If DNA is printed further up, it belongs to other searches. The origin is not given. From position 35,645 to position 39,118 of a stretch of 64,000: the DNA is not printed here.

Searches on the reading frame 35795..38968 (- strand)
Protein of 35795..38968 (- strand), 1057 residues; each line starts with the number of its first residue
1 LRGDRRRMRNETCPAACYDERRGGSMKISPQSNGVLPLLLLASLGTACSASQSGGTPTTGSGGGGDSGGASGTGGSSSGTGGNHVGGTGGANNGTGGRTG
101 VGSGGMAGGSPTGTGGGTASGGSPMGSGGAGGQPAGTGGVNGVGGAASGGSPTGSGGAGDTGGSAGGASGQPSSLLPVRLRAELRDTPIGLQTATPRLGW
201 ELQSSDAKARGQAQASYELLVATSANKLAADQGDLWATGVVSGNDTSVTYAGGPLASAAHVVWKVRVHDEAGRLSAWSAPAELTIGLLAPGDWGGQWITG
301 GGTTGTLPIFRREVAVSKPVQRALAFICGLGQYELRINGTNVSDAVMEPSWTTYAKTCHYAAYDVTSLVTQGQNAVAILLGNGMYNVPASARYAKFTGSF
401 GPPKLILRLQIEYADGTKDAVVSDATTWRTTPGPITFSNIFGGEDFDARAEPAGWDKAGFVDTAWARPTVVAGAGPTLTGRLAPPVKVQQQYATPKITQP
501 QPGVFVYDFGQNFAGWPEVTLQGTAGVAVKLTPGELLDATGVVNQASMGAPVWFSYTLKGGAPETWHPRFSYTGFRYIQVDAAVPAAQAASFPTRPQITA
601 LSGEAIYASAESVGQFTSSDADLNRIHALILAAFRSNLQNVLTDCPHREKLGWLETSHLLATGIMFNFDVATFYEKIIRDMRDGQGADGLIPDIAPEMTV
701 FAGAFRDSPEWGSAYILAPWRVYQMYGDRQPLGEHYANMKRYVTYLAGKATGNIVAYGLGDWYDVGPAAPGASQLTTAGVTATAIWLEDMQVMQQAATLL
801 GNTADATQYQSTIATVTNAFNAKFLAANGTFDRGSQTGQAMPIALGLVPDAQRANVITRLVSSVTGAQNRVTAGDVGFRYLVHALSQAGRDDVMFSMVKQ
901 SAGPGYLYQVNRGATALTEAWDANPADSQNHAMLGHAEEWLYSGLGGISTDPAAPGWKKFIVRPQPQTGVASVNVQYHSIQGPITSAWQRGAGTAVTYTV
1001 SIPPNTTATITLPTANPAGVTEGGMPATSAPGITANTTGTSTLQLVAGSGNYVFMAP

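Call 88: search_protein_families(library=pfam, proteins=[window:35795-38968:-], max_evalue=0.00001)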
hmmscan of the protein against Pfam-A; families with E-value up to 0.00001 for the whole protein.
window:35795-38968:- (1057 aa): 5 families
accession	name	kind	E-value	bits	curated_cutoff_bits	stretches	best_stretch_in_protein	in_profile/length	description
PF17389.8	Bac_rhamnosid6H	-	1.5e-95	320.8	24.5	1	612-943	2-337/339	Bacterial alpha-L-rhamnosidase 6 hairpin glycosidase domain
PF08531.16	Bac_rhamnosid_N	-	5.4e-50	170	25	1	318-489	1-171/172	Alpha-L-rhamnosidase N-terminal domain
PF25788.1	Ig_Rha78A_N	-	6.9e-26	91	27.4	1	177-288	1-104/105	Rha78A-like, N-terminal immunoglobulin domain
PF05592.18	Bac_rhamnosid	-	5.9e-22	77.9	22.2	1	500-587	3-90/102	Bacterial alpha-L-rhamnosidase concanavalin-like domain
PF17390.7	Bac_rhamnosid_C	-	2e-19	69.6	22.1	1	947-1022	1-73/78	Bacterial alpha-L-rhamnosidase C-terminal domain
